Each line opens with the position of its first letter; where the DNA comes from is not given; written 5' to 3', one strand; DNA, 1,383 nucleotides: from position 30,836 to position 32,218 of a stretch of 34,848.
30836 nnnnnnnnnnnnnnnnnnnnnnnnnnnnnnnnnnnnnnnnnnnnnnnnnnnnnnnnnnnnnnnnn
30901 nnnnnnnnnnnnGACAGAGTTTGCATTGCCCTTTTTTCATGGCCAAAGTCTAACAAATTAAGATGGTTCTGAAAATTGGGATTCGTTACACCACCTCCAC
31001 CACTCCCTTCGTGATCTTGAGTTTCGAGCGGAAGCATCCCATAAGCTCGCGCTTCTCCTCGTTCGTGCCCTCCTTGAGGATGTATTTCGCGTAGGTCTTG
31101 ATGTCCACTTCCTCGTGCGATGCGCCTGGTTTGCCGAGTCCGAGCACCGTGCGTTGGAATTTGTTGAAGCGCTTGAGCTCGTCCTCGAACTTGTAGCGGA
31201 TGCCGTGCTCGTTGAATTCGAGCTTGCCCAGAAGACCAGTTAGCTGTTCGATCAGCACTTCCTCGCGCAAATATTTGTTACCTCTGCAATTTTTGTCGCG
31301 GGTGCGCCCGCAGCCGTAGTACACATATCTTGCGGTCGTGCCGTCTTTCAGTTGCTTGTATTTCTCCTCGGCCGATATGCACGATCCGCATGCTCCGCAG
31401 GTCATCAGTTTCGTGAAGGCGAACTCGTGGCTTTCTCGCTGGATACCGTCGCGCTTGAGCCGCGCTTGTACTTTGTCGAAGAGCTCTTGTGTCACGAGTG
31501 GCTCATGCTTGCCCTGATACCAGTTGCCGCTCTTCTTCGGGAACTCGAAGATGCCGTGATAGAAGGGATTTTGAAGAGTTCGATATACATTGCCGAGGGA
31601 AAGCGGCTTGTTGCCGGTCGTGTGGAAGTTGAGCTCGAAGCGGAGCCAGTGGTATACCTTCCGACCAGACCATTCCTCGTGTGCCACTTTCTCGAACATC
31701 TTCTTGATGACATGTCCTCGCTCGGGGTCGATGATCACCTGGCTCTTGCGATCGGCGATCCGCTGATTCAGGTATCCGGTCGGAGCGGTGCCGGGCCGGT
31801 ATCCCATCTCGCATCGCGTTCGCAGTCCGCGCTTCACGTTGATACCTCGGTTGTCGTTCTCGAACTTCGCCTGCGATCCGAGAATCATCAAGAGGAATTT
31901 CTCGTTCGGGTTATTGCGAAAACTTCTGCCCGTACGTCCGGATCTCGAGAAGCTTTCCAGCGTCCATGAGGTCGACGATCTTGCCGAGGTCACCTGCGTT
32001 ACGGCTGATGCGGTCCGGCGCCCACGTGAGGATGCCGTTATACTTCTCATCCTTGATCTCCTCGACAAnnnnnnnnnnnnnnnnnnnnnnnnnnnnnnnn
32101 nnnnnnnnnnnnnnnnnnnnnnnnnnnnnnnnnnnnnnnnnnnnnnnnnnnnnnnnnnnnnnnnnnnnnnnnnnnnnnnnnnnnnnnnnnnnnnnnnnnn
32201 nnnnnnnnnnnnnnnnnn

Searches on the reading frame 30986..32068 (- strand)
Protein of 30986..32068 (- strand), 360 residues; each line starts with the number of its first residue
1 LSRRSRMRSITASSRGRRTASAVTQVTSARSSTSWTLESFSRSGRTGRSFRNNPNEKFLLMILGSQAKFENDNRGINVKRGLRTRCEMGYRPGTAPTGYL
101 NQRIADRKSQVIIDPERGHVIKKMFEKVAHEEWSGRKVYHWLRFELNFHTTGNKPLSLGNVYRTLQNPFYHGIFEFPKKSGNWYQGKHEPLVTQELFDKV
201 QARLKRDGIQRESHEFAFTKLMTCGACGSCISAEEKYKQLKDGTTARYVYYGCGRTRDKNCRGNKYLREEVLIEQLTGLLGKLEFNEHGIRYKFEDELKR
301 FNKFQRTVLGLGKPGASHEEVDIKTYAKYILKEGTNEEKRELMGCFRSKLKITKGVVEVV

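Call 12: search_protein_families(library=pfam, proteins=[window:30986-32068:-], max_evalue=0.01)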
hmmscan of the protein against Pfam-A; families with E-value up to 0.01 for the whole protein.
window:30986-32068:- (360 aa): 2 families
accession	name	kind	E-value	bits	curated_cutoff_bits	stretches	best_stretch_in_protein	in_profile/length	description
PF07508.19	Recombinase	-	4.9e-14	52.9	21.1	1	115-206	1-101/102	Recombinase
PF13408.12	Zn_ribbon_recom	-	1.8e-05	25.4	25.3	1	218-275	2-52/58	Recombinase zinc beta ribbon domain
